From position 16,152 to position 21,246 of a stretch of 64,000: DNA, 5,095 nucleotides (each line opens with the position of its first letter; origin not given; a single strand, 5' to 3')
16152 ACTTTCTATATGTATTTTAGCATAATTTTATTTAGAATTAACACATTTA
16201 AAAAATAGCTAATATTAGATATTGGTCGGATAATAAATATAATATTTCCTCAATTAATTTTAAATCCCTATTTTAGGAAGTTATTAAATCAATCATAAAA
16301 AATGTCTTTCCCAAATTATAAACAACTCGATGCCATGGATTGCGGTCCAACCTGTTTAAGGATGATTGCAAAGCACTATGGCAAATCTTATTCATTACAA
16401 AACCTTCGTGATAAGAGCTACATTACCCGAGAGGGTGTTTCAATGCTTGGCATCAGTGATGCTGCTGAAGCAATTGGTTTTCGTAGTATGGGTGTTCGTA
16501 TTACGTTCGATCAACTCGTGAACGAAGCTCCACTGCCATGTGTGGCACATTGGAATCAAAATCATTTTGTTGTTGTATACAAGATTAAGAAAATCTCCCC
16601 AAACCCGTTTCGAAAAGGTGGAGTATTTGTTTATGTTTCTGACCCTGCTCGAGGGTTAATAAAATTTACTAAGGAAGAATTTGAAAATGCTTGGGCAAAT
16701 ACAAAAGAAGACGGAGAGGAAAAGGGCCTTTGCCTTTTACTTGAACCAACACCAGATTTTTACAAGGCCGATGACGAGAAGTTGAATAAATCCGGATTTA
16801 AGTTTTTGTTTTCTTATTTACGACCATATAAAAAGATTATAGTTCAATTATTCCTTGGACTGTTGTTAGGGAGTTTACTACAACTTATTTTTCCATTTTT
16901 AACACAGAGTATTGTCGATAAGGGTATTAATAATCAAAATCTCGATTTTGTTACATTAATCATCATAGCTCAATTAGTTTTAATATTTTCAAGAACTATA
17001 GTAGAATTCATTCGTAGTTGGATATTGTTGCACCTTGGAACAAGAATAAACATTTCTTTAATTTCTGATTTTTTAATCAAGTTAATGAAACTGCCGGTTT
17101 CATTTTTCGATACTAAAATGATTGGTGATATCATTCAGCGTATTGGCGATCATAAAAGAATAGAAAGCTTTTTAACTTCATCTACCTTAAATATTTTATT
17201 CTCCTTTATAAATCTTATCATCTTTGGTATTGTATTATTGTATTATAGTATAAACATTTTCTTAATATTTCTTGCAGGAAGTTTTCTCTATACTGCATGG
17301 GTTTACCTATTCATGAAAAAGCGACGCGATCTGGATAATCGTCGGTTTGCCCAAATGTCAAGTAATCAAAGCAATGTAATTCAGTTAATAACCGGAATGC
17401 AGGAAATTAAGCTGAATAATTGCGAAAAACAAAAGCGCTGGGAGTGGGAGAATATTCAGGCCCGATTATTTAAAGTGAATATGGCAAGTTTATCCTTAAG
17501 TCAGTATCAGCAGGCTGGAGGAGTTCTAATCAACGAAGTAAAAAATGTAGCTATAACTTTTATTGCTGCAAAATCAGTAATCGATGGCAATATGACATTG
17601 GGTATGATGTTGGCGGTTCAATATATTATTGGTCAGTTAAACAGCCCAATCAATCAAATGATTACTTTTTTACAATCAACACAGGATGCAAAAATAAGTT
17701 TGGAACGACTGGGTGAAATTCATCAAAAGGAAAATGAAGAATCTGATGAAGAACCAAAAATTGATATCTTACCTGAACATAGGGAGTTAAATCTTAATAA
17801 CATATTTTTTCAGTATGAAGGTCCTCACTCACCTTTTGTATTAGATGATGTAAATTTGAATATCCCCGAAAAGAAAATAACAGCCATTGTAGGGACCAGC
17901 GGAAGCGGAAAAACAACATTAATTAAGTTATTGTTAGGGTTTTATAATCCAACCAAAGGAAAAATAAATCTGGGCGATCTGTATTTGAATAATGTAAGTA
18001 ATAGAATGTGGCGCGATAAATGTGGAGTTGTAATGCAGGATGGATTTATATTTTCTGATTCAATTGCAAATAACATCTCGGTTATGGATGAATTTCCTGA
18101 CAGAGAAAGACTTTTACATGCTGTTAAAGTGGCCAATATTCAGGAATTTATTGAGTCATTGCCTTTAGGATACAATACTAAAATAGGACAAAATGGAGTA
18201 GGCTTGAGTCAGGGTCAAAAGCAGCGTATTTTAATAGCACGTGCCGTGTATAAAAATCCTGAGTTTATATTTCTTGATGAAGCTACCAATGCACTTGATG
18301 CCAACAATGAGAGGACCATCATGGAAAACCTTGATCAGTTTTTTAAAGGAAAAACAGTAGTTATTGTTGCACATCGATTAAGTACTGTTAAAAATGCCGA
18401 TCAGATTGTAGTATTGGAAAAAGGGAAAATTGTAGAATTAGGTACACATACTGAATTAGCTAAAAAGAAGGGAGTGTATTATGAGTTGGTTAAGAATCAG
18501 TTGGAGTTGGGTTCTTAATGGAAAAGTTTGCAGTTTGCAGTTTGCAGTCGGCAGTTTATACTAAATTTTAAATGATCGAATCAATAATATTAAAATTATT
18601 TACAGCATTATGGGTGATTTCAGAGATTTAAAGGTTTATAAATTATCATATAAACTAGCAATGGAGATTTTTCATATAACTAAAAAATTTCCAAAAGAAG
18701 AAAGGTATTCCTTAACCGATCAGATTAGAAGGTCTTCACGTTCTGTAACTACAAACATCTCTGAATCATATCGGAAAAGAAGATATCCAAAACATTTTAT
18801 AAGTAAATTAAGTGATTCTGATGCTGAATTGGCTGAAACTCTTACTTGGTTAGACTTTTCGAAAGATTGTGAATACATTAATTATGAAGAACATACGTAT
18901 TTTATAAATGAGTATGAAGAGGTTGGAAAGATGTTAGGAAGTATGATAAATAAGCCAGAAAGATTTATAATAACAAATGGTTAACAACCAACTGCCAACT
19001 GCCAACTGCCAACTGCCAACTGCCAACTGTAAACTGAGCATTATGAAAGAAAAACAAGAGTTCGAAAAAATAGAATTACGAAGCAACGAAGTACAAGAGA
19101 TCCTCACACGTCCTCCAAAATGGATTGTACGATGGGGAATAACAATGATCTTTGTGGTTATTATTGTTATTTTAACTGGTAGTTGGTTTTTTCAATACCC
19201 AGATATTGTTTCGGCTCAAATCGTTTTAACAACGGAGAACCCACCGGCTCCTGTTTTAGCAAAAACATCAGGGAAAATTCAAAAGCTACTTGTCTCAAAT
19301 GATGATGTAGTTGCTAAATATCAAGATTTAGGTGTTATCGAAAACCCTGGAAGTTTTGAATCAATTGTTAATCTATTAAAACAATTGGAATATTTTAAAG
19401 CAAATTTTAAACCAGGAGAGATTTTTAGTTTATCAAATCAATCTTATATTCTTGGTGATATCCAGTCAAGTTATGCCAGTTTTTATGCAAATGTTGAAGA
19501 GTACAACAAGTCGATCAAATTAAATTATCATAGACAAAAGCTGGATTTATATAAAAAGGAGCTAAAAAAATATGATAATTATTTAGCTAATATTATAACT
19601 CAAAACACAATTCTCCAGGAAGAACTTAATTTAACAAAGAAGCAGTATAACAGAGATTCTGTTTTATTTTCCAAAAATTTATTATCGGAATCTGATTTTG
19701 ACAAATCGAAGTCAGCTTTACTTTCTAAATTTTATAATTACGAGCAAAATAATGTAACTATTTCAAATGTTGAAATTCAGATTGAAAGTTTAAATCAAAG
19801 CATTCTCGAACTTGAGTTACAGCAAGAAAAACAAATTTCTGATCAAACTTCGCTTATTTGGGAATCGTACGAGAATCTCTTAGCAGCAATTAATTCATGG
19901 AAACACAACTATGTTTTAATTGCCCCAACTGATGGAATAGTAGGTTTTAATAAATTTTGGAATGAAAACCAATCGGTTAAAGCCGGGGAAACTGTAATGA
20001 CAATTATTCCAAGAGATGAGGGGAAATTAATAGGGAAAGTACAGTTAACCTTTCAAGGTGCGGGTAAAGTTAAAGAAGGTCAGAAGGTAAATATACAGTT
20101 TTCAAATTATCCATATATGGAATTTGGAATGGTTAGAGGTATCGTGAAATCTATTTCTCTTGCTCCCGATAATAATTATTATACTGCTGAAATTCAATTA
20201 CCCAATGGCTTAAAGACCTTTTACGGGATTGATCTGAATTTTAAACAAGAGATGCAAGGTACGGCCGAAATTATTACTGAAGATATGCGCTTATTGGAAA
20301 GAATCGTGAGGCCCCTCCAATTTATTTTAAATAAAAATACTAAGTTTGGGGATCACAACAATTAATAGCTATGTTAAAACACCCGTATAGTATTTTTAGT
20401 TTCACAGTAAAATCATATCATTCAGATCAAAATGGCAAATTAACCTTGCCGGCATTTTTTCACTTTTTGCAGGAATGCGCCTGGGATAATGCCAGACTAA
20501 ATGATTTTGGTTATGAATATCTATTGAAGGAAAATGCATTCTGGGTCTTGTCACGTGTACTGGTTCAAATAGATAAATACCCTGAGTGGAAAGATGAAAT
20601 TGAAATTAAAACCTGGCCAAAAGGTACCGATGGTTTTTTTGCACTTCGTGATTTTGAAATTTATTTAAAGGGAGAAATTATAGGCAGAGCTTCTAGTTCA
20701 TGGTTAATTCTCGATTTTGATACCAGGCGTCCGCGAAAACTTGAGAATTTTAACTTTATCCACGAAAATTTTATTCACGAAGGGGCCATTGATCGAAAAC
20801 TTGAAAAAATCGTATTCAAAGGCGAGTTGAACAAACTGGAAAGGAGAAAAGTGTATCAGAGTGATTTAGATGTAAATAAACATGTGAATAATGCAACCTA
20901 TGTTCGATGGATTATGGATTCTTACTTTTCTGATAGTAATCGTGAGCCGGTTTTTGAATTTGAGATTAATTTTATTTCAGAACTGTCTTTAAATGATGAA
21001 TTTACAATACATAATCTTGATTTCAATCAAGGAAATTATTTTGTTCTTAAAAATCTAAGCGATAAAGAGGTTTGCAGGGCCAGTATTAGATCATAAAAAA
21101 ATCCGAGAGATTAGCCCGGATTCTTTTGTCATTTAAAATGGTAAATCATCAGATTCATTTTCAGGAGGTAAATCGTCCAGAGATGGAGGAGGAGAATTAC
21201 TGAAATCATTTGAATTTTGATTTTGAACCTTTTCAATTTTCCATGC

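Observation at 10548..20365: Multi-precursor double-glycine-leader peptide locus with two maturation routes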

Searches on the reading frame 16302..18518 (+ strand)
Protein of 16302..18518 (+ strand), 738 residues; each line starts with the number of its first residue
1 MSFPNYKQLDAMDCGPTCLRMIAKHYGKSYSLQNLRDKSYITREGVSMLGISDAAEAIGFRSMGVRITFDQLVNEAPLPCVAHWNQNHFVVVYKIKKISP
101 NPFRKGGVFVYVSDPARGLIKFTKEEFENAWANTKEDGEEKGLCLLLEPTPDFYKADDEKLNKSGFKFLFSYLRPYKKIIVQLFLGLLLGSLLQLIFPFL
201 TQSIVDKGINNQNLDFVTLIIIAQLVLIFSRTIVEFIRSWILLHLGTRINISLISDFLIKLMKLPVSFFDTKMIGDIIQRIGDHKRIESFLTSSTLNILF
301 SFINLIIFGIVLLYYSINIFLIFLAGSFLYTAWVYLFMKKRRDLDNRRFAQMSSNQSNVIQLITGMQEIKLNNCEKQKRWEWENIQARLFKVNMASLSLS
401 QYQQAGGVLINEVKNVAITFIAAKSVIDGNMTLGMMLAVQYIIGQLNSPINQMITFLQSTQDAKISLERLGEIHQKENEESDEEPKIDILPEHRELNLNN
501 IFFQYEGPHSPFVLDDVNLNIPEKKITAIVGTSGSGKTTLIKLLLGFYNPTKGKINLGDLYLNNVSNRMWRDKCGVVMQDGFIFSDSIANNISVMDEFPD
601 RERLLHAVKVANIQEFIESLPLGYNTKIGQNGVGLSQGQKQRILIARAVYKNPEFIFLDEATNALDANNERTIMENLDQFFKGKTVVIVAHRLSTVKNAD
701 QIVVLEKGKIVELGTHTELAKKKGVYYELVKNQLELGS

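Call 3: search_protein_families(library=pfam, proteins=[window:16302-18518:+], max_evalue=0.01)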
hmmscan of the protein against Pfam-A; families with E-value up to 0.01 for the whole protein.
window:16302-18518:+ (738 aa): 14 families
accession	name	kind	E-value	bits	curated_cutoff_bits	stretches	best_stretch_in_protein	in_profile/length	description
PF00664.28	ABC_membrane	-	5.8e-33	115.2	28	1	183-449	4-273/274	ABC transporter transmembrane region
PF03412.21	Peptidase_C39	-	1.1e-31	109.8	22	1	6-133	5-123/133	Peptidase C39 family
PF00005.33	ABC_tran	-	4.2e-30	105.6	25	1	514-663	1-137/137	ABC transporter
PF02463.25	SMC_N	-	4.2e-08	33.3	40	1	523-705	23-211/220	RecF/RecN/SMC N terminal domain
PF13401.12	AAA_22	-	2.7e-05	24.9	27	1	524-686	5-116/130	AAA domain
PF09818.15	ABC_ATPase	-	0.0002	20.9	23.2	0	520-551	76-107/283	P-loop domain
PF13555.12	AAA_29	-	0.0013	18.9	27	1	516-541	14-39/61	P-loop containing region of AAA domain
PF13173.12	AAA_14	-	0.0018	18.7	27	0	524-609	2-82/129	AAA domain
PF13175.12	AAA_15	-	0.0018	18.4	32.1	1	515-567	15-55/374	AAA ATPase domain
PF13476.12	AAA_23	-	0.0053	17.9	27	1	515-544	11-39/201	AAA domain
PF13529.12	Peptidase_C39_2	-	0.0055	17.7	24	0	3-43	3-45/143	Peptidase_C39 like family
PF13304.12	AAA_21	-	0.0056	17.2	27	0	526-545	1-20/304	AAA domain, putative AbiEii toxin, Type IV TA system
PF03193.22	RsgA_GTPase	-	0.0082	16.4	30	0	523-546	105-128/174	RsgA GTPase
PF05783.17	DLIC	-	0.0089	15.4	19.7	0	521-583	22-84/471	Dynein light intermediate chain (DLIC)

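Call 4: search_protein_families(library=ncbifam, proteins=[window:16302-18518:+], max_evalue=0.1)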
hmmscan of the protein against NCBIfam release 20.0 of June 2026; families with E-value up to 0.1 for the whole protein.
window:16302-18518:+ (738 aa): 199 families (the best 25 are shown)
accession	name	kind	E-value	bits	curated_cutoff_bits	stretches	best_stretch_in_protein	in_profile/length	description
TIGR03796.1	NHLM_micro_ABC1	equivalog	3.7e-139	465.1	853.3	1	5-731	4-710/710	NHLP family bacteriocin export ABC transporter peptidase/permease/ATPase subunit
TIGR01846.1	type_I_sec_HlyB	subfamily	2.5e-135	452.4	725.55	1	17-734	3-693/694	type I secretion system permease/ATPase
TIGR01193.1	bacteriocin_ABC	subfamily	9.4e-131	437.6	523.85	1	8-731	1-707/708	peptide cleavage/export ABC transporter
TIGR03375.1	type_I_sec_LssB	subfamily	2.1e-106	356.9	693.1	1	17-722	5-691/696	type I secretion system permease/ATPase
TIGR02203.1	MsbA_lipidA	equivalog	1.1e-105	354.3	602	1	166-733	2-569/572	lipid A export permease/ATP-binding protein MsbA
TIGR03797.1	NHLM_micro_ABC2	equivalog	7.2e-104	348.6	709.4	1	168-734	126-686/686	NHLP bacteriocin export ABC transporter permease/ATPase subunit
TIGR02204.1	MsbA_rel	hypoth_equivalog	1.5e-99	334.2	780.4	1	167-733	7-575/576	ABC transporter, permease/ATP-binding protein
NF008381.0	PRK11176.1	equivalog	4.6e-92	309.2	867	1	159-734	6-580/582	lipid A ABC transporter ATP-binding protein/permease MsbA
NF045513.1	HepA_fam_ABC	equivalog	6e-87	292.5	725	1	216-733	97-609/610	heterocyst formation ABC transporter subunit HepA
NF052233.1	CphA_assoc_ABC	equivalog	3.8e-84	283.4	880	1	169-734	175-744/766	cyanophycin metabolism-associated ABC transporter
TIGR00958.1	3a01208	subfamily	1.8e-79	267.9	874.6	1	157-730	140-711/711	antigen peptide transporter 2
NF045998.1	cleave_ABC_plasm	equivalog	4.6e-78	263.1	500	1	7-701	1-670/673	Mbov_0121 family peptidase domain-containing ABC transporter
TIGR01842.1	type_I_sec_PrtD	subfamily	7.3e-76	255.8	510.15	1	178-721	6-542/544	type I secretion system permease/ATPase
NF010178.0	PRK13657.1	equivalog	1.5e-71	241.6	733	1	170-733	11-570/588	glucan ABC transporter ATP-binding protein/ permease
TIGR02857.1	CydD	equivalog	1.4e-69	235.5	435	1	179-705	4-529/529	thiol reductant ABC exporter subunit CydD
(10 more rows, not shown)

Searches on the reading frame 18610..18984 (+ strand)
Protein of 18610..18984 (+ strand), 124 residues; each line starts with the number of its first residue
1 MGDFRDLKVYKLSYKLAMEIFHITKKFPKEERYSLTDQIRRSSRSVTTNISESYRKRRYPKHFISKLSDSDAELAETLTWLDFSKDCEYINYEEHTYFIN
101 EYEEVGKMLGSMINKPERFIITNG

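Call 3: search_protein_families(library=pfam, proteins=[window:18610-18984:+], max_evalue=0.01)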
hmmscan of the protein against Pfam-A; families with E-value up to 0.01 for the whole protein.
window:18610-18984:+ (124 aa): 2 families
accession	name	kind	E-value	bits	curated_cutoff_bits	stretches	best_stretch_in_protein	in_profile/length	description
PF05635.17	23S_rRNA_IVP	-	2.4e-34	118.2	33.8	1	5-110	1-105/106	23S rRNA-intervening sequence protein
PF22296.2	bAvd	-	1.1e-14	55.3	40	1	14-115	8-106/107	bAvd-like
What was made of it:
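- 18525..19029 (+): Inserted 23S_rRNA_IVP/bAvd-like gene (18610-18984), flanked by inverted heptamer arrays (18525-18557 AGTTTGC x4.7; 18988-19029 CCAACTG x6). Pfam 118 bits (call 3).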

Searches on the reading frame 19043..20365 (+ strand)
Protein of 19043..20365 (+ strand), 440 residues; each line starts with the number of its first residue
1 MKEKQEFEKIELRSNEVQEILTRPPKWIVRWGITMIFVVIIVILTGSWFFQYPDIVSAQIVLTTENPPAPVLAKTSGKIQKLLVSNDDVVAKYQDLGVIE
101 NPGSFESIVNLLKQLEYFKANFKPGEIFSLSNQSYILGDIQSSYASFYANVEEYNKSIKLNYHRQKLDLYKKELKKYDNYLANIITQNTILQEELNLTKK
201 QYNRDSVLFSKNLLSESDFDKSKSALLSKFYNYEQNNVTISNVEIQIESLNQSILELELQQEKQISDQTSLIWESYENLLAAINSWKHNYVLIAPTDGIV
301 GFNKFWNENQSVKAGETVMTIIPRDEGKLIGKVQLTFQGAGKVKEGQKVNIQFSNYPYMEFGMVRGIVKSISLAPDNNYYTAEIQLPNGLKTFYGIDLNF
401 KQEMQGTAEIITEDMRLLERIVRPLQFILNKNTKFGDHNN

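Call 3: search_protein_families(library=pfam, proteins=[window:19043-20365:+], max_evalue=0.01)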
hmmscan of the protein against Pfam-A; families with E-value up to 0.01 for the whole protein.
window:19043-20365:+ (440 aa): 2 families
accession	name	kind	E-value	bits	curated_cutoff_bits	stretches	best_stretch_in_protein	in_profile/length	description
PF13437.12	HlyD_3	-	3.8e-13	50.6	22.2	1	292-388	2-95/106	HlyD family secretion protein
PF16576.10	HlyD_D23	-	0.00018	21.3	30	1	285-361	104-177/214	Barrel-sandwich domain of CusB or HlyD membrane-fusion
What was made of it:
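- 19043..20365 (+): HlyD-family periplasmic adaptor. Pfam HlyD_3 50.6 bits (call 3).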

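Call 4: search_protein_families(library=ncbifam, proteins=[window:19043-20365:+], max_evalue=0.1)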
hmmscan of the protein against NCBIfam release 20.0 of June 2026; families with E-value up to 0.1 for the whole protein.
window:19043-20365:+ (440 aa): 7 families
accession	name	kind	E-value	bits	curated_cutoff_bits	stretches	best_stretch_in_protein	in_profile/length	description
TIGR01843.1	type_I_hlyD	subfamily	1.1e-28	100.4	208.65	1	29-426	4-412/422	HlyD family type I secretion periplasmic adaptor subunit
TIGR00998.1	8a0101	subfamily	1.6e-12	47.1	390.8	1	153-367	82-281/334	EmrA/EmrK family multidrug efflux transporter periplasmic adaptor subunit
TIGR03794.1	NHLM_micro_HlyD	equivalog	7.3e-12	44.9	156.2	1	35-376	25-341/421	NHLP bacteriocin system secretion protein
TIGR01730.1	RND_mfp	subfamily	1.3e-10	40.8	94.9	2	290-383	135-224/322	efflux RND transporter periplasmic adaptor subunit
TIGR00999.1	8a0102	subfamily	6.9e-06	25.4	319.3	1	179-234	20-75/271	CzcB/NccB family metal efflux transporter periplasmic adaptor subunit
TIGR02971.1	heterocyst_DevB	subfamily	0.0009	18.7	129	1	175-369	94-280/327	ABC exporter membrane fusion protein, DevB family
NF008606.0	PRK11578.1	equivalog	0.0038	16.4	342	0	71-102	64-95/371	macrolide transporter subunit MacA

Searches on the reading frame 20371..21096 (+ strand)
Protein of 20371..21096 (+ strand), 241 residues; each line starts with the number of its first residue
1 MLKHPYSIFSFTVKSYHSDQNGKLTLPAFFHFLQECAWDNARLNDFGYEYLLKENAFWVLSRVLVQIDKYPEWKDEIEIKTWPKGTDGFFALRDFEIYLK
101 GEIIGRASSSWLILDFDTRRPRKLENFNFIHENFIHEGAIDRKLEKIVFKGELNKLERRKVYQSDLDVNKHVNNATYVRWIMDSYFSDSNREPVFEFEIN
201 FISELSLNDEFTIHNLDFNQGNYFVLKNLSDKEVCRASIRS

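Call 78: search_protein_families(library=pfam, proteins=[window:20371-21096:+], max_evalue=0.01)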
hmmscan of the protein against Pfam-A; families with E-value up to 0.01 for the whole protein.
window:20371-21096:+ (241 aa): 3 families
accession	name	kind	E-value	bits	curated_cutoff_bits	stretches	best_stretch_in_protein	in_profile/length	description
PF01643.23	Acyl-ACP_TE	-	2.1e-25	89.4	23.7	1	10-124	7-123/131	Acyl-ACP thioesterase N-terminal domain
PF20791.3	Acyl-ACP_TE_C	-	9.6e-10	39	21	1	158-215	11-69/101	Acyl-ACP thioesterase C-terminal domain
PF13279.12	4HBT_2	-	0.00037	21.4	25.5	0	163-184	3-24/122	Thioesterase-like superfamily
